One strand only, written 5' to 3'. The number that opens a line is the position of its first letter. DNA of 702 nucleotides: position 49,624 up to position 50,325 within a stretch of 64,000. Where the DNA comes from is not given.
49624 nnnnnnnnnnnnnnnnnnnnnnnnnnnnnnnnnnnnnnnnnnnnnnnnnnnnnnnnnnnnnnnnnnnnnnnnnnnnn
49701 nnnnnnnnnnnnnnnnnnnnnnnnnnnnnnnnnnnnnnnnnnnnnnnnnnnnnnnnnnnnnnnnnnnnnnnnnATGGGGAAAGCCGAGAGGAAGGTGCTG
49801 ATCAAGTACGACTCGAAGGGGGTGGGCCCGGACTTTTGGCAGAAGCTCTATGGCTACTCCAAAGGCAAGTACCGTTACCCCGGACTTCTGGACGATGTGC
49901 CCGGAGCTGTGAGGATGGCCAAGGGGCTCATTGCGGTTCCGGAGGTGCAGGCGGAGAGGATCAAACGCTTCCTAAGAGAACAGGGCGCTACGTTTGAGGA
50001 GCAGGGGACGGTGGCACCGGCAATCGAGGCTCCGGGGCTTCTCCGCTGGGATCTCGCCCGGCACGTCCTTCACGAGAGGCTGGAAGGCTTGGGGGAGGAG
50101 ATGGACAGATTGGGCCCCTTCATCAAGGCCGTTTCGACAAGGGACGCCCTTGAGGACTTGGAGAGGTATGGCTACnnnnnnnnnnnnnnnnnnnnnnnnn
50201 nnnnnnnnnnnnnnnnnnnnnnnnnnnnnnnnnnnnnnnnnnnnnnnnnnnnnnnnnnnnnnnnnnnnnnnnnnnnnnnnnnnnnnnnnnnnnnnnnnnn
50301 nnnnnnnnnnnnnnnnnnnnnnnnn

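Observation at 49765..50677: PIN toxin overlapping a 137-aa uncharacterised upstream partner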

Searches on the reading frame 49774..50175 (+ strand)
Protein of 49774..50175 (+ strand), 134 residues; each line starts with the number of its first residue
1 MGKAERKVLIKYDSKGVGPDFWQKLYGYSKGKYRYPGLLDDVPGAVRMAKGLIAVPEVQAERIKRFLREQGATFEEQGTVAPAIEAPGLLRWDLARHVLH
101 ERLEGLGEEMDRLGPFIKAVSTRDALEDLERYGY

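Call 3: search_protein_families(library=pfam, proteins=[window:49774-50175:+], max_evalue=1)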
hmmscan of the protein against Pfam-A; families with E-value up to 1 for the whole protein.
window:49774-50175:+ (134 aa): 0 families

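Call 4: search_protein_families(library=ncbifam, proteins=[window:49774-50175:+], max_evalue=1)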
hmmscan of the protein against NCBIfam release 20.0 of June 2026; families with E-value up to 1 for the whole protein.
window:49774-50175:+ (134 aa): 0 families

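Call 7: find_homologous_proteins(query=window:49774-50175:+)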
Query window:49774-50175:+ (134 aa): 10 proteins with E <= 0.001 among 192 candidates.
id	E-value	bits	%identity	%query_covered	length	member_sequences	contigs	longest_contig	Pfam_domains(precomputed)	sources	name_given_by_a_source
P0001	9.9e-82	290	99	100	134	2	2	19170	-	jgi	-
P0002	5.8e-60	219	76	100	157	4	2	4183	-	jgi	-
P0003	2.6e-52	194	70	100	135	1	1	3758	-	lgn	-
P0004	2.2e-50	188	67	96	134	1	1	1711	-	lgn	-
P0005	2.7e-49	185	64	100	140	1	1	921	-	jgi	jgi:hypothetical protein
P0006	4.4e-48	181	65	100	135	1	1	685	-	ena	-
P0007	1.3e-42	163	61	100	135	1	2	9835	-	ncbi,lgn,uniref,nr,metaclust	ncbi:hypothetical protein AKJ45_02070 [candidate division MSBL1 archaeon SCGC-AAA261F19]|uniref:Unch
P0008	5.1e-41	158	59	100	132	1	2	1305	-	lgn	-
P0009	1.9e-40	156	59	100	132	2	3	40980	-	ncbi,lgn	-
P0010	6.2e-5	41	73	25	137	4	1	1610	PF04014.24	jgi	jgi:AbrB family looped-hinge helix DNA binding protein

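Call 13: find_encoding_contigs(protein=P0009, flank=4000, max_places=3)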
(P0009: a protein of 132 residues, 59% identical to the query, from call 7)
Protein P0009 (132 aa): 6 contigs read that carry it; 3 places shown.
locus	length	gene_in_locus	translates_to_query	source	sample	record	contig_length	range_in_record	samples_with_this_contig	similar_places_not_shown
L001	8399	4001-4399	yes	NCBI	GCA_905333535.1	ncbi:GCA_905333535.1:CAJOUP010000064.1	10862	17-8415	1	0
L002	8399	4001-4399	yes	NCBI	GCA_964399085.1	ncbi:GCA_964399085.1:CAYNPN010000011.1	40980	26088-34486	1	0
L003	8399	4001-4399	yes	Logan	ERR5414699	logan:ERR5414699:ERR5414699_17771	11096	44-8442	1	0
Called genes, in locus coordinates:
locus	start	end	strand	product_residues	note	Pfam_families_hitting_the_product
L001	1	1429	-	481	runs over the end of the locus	?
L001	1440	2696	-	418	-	PF01663:Phosphodiest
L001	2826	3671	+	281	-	PF01978:TrmB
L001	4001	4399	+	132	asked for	-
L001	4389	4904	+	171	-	PF01850:PIN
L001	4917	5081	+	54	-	-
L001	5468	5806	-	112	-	PF10130:PIN_2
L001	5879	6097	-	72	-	-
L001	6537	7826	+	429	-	PF00884:Sulfatase, PF01663:Phosphodiest (faint)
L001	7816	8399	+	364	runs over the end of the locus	PF20706:GT4-conflict (weak), PF00534:Glycos_transf_1, PF13692:Glyco_trans_1_4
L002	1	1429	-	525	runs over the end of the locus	PF01370:Epimerase, PF16363:GDP_Man_Dehyd (weak)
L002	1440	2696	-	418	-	PF01663:Phosphodiest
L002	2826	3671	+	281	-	PF01978:TrmB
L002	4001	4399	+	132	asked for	-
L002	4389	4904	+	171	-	PF01850:PIN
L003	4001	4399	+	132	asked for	-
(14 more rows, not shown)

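Call 14: find_encoding_contigs(protein=P0007, flank=4000, max_places=3)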
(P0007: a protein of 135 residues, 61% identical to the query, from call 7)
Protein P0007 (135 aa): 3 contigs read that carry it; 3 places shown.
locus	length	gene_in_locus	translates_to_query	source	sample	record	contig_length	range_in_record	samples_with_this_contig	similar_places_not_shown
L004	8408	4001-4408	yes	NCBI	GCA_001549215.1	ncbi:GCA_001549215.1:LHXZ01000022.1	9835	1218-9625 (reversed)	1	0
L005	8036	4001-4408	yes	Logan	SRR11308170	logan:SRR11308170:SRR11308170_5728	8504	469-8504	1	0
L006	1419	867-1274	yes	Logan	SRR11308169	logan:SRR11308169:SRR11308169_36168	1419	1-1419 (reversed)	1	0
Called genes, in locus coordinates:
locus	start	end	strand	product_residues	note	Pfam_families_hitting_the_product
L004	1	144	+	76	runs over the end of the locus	PF01037:AsnC_trans_reg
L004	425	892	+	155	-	PF22451:NirdL-like_HTH, PF17805:AsnC_trans_reg2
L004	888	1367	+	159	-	PF22451:NirdL-like_HTH, PF17805:AsnC_trans_reg2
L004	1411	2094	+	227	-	PF01578:Cytochrom_C_asm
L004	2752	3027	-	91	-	-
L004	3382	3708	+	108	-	-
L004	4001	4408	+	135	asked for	-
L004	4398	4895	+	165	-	PF01850:PIN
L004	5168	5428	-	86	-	PF17805:AsnC_trans_reg2 (weak)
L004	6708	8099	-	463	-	PF00590:TP_methylase, PF02602:HEM4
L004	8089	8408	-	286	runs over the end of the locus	PF01379:Porphobil_deam, PF03900:Porphobil_deamC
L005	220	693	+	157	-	PF22451:NirdL-like_HTH, PF17805:AsnC_trans_reg2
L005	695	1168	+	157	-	PF22451:NirdL-like_HTH, PF17805:AsnC_trans_reg2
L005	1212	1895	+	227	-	PF01578:Cytochrom_C_asm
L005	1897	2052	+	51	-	-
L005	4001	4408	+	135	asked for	-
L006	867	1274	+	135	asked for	-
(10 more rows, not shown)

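Call 15: find_encoding_contigs(protein=P0010, flank=4000, max_places=3)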
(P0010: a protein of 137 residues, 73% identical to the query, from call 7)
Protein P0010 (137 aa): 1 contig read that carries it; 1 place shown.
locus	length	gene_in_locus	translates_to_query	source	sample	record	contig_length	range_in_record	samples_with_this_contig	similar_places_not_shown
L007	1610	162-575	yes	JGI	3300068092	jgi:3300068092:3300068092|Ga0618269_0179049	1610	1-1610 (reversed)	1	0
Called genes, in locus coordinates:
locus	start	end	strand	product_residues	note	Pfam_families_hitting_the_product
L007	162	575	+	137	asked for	PF04014:MazE_antitoxin (weak)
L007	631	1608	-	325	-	?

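Call 22: predict_structure(alignment_id=A1)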
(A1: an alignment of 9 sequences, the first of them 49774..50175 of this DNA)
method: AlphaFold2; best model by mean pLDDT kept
length: 134 residues; sequences in the alignment: 9
mean_pLDDT: 69.7   pTM: 0.54
mean pLDDT of the five models: 69.7, 63.3, 62.4, 62.4, 61.0
residues with pLDDT >= 90: 17; 70-90: 59; 50-70: 28; < 50: 30
segments of 3 or more residues with pLDDT < 50: 84-92, 114-127
pLDDT, mean of each block of 10 residues (from residue 1): 70 85 84 83 80 87 93 86 47 53 57 46 45 45
secondary structure, 60 per line:
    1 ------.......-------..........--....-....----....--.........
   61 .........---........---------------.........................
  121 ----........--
elements in order: E7-13 H21-26 E27-30 E33-36 H38-41 E46-49 E52-56 H57-69 E73-80 H96-120 H125-132

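Call 25: search_protein_representatives(alignment_id=A1)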
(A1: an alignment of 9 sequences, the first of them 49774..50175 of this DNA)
Query: 9 sequences, 135 profile positions. Proteins with E-value up to 0.001 (for the whole library): 12; up to 1e-10: 2; up to 1e-30: 1. The best 12 are listed.
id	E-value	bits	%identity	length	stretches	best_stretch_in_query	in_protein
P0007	4.9e-67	240.7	-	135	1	1-135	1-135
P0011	6.4e-18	81.7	-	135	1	6-135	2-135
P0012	6.6e-09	52.5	-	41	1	95-135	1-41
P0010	3.6e-07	46.9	-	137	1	92-135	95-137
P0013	1.9e-06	44.6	-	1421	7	51-122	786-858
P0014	3.9e-05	40.3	-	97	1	16-80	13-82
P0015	6.4e-05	39.6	-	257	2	5-81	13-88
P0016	7.9e-05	39.3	-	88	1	15-69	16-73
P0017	2.3e-04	37.8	-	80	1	20-77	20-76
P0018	4.4e-04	36.9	-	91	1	17-77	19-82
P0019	8.1e-04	36.1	-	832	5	6-39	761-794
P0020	8.3e-04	36.0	-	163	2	5-76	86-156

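Call 28: search_protein_families(library=pfam, proteins=[P0011, P0013, P0014, P0015, P0016, P0017, P0018, P0019, P0020], max_evalue=0.1)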
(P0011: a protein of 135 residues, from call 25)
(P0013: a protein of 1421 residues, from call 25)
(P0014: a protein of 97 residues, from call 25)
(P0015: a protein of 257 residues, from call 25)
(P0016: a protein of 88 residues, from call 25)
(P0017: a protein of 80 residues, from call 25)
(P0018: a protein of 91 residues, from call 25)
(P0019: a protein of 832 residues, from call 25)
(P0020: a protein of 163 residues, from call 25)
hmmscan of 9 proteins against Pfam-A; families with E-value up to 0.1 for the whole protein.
P0011 (135 aa): 0 families

P0013 (1421 aa): 18 families
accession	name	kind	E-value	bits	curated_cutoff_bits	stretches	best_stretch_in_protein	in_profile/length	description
PF00515.34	TPR_1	-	8.8e-75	244.2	27.8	10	990-1018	2-30/34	Tetratricopeptide repeat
PF07719.23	TPR_2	-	9.2e-66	213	27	6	913-942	1-30/34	Tetratricopeptide repeat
PF13174.12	TPR_6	-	1.3e-37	126.3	26.3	0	1219-1245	2-28/33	Tetratricopeptide repeat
PF13432.12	TPR_16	-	3.2e-28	98.2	32.7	5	1069-1129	1-56/65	Tetratricopeptide repeat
PF13181.12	TPR_8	-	2.7e-24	83.7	25.7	0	1065-1095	1-31/34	Tetratricopeptide repeat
PF13424.12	TPR_12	-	2.3e-21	76.2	30.1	1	1064-1124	2-66/77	Tetratricopeptide repeat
PF13431.12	TPR_17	-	1.7e-15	56.3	24.4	0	1217-1238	13-34/34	Tetratricopeptide repeat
PF13374.12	TPR_10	-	5.6e-14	52.1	27.5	0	1102-1126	1-25/42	Tetratricopeptide repeat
PF13414.12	TPR_11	-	1.5e-09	37.9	26.8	0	998-1018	3-23/42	TPR repeat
PF25570.1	TPR_DENND3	-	3.6e-06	27.3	27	0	1037-1092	18-74/115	DENND3-like, TPR repeats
PF07721.20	TPR_4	-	2.2e-05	25.1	27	0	1103-1122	1-20/26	Tetratricopeptide repeat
PF08784.17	RPA_C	-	7.8e-05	23.8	22.6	0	769-810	63-101/106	Replication protein A C terminal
PF14069.11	SpoVIF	-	0.00016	21.7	27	0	915-934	42-61/72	Stage VI sporulation protein F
PF13191.12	AAA_16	-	0.00021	22.3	32.6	1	259-317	2-56/167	AAA ATPase domain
PF25199.1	nSTAND_NTPase5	-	0.00029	21.1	34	1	268-373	27-133/145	Novel STAND NTPase 5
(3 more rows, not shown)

P0014 (97 aa): 1 family
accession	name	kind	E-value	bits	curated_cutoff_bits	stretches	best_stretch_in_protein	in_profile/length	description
PF05239.21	PRC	-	0.08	13.4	21.2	0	58-86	31-60/78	PRC-barrel domain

P0015 (257 aa): 0 families

P0016 (88 aa): 0 families

P0017 (80 aa): 0 families

P0018 (91 aa): 0 families

P0019 (832 aa): 6 families
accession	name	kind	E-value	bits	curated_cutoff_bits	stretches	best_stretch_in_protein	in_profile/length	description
PF24979.1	Death_EDAR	-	1e-06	29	27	0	713-759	19-65/74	EDAR death domain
PF12170.13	DNA_pol3_tau_5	-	1.1e-06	29.3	28.8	0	508-536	5-33/142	DNA polymerase III tau subunit V interacting with alpha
PF24873.1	DUF2110_C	-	5e-06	26.5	23.2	0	665-691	2-28/67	DUF2110 C-terminal domain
PF25589.1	DUF7935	-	3e-05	24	27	0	585-616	60-91/171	Family of unknown function (DUF7935)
PF04882.17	Peroxin-3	-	0.044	13.3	27.6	1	13-79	290-351/458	Peroxin-3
PF03968.19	LptD_N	-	0.099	13.3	20.4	0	576-642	27-91/113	LptA/(LptD N-terminal domain) LPS transport protein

P0020 (163 aa): 1 family
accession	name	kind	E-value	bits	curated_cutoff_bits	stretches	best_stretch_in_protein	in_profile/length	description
PF08671.16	SinI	-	0.097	12.9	31.4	0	63-71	19-27/28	Anti-repressor SinI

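Call 29: find_encoding_contigs(protein=P0011, flank=3000, max_places=3)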
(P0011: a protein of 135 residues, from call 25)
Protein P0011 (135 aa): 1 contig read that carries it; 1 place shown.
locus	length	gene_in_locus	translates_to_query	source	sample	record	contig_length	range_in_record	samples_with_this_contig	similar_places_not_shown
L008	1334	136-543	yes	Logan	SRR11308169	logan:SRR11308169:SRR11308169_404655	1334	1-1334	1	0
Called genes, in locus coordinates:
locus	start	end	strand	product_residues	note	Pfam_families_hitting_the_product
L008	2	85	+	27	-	?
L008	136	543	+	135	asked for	-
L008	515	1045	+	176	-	PF01850:PIN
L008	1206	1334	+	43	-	?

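Call 30: find_encoding_contigs(protein=P0014, flank=3000, max_places=3)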
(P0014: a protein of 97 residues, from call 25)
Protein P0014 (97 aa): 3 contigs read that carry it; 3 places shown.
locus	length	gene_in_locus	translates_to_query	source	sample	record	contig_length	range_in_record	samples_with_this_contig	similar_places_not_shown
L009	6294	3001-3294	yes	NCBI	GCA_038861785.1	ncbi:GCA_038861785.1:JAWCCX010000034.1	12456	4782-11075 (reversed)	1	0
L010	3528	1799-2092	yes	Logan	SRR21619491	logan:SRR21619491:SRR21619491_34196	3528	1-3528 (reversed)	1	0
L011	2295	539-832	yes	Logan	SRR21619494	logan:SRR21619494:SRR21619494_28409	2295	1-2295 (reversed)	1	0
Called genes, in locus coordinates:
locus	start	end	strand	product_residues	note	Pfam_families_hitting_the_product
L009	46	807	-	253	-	PF00931:NB-ARC (weak), PF01637:ATPase_2 (faint), PF13401:AAA_22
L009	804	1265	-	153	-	PF12728:HTH_17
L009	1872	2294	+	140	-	-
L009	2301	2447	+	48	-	PF24434:DUF7557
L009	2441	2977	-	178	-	-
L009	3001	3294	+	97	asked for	-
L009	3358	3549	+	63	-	PF09274:ParG (weak)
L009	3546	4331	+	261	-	-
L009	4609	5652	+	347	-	PF08271:Zn_Ribbon_TF, PF00382:TFIIB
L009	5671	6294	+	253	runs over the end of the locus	-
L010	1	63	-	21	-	?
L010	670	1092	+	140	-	-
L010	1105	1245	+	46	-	PF24434:DUF7557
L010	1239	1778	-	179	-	-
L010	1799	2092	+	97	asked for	-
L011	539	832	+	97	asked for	-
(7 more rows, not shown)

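Call 37: find_encoding_contigs(protein=P0020, flank=3000, max_places=2)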
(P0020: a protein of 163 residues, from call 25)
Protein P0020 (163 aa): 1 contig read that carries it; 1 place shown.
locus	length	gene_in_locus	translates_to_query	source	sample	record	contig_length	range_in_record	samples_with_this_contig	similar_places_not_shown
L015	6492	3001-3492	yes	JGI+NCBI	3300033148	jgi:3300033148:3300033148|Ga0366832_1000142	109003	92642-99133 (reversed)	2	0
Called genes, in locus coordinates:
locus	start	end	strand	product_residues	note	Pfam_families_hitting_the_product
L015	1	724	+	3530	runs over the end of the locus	?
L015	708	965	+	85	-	-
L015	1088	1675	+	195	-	PF18765:Polbeta (weak)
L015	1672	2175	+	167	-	-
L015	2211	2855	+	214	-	-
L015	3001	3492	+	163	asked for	-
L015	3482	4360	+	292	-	-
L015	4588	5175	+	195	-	-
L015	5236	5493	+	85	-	-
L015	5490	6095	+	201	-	-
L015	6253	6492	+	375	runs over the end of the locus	-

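Call 39: search_protein_families(library=pfam, proteins=[L015:3482-4357:+, L009:3358-3546:+, L009:3546-4328:+, L009:2441-2974:-], max_evalue=1)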
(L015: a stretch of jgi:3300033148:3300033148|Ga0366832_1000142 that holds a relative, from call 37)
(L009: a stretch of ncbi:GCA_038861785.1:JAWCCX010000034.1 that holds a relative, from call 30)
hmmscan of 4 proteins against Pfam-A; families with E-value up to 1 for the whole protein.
L015:3482-4357:+ (292 aa): 3 families
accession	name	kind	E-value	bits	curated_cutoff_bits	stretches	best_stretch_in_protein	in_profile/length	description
PF09851.14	SHOCT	-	0.0054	16.9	27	1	38-61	5-28/28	Short C-terminal domain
PF14703.12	PHM7_cyt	-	0.045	14.4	27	1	15-96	37-121/174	Cytosolic domain of 10TM putative phosphate transporter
PF05120.17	GvpG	-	0.42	11.3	30.6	1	37-61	38-62/67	Gas vesicle protein G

L009:3358-3546:+ (63 aa): 4 families
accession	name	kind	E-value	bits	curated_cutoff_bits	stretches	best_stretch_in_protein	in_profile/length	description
PF09274.16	ParG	-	1.4e-05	25.5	21.4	1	28-60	43-75/76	ParG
PF01402.27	RHH_1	-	9.7e-05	22.6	20.5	1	22-59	2-39/39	Ribbon-helix-helix protein, copG family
PF23807.1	RHH_10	-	0.055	14.2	27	1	6-62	10-62/84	Ribbon-helix-helix protein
PF13467.12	RHH_4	-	0.12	12.9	25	1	21-52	12-43/67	Ribbon-helix-helix domain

L009:3546-4328:+ (261 aa): 1 family
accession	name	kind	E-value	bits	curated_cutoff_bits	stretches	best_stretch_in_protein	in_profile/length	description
PF09378.16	HAS-barrel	-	0.0095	16.5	25.2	1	163-204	24-58/90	HAS barrel domain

L009:2441-2974:- (177 aa): 0 families
